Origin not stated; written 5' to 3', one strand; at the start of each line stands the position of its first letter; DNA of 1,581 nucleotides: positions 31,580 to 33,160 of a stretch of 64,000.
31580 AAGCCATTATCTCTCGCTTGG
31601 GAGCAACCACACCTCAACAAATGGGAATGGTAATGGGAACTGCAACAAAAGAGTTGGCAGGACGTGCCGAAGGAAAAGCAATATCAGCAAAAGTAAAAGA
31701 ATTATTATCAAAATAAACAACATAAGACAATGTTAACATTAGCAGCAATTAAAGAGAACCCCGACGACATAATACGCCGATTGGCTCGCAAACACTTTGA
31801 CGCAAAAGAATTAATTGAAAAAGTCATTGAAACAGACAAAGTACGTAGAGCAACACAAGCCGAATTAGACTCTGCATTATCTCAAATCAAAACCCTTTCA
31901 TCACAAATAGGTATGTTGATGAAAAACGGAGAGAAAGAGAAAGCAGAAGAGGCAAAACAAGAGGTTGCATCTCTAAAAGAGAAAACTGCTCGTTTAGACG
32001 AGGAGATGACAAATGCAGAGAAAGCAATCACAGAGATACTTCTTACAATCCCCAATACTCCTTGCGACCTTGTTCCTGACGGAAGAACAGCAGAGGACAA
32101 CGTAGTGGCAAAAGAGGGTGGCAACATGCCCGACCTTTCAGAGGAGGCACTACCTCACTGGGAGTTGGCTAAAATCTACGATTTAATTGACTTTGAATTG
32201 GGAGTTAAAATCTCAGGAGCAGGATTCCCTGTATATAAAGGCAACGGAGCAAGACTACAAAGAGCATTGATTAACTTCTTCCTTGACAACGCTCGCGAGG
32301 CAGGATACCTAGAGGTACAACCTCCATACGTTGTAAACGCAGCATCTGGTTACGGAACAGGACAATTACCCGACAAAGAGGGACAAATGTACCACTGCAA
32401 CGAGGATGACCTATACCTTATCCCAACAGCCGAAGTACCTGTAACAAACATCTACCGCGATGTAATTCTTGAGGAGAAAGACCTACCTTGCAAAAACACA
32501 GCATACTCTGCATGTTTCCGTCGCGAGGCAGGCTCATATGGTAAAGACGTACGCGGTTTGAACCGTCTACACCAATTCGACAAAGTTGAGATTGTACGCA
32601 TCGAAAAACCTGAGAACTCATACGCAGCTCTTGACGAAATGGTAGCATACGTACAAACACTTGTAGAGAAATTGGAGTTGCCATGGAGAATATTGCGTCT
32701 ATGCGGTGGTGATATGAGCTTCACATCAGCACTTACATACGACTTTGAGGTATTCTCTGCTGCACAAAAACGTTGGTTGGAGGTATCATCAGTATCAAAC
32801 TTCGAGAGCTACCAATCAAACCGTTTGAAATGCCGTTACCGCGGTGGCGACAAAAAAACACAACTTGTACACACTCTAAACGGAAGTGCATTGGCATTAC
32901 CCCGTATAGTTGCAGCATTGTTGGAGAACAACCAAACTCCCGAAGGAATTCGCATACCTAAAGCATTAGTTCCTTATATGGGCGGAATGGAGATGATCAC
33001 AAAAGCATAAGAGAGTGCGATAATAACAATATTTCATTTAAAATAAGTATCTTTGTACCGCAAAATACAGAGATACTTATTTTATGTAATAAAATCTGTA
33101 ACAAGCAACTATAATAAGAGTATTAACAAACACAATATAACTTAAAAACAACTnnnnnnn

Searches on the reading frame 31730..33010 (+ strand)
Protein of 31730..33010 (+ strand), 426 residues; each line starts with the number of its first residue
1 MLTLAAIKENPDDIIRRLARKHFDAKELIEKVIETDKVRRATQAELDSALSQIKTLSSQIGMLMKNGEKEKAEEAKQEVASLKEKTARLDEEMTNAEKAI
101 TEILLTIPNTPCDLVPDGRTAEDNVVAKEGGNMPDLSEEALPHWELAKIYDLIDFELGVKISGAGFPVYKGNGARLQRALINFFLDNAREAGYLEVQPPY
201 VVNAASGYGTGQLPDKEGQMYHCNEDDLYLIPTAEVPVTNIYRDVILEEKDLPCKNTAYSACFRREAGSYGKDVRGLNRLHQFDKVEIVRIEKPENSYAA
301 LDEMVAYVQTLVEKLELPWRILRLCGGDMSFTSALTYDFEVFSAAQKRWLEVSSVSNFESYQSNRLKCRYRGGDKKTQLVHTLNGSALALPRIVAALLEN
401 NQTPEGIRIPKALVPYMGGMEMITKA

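Call 33: search_protein_families(library=pfam, proteins=[window:31730-33010:+], max_evalue=0.00001)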
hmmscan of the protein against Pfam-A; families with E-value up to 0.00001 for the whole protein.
window:31730-33010:+ (426 aa): 2 families
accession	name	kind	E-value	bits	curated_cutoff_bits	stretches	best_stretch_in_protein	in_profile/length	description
PF00587.30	tRNA-synt_2b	-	4.5e-34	118.5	29.3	1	224-401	7-179/179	tRNA synthetase class II core domain (G, H, P, S and T)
PF02403.27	Seryl_tRNA_N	-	2.8e-21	76.2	28.2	1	1-111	1-108/108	Seryl-tRNA synthetase N-terminal domain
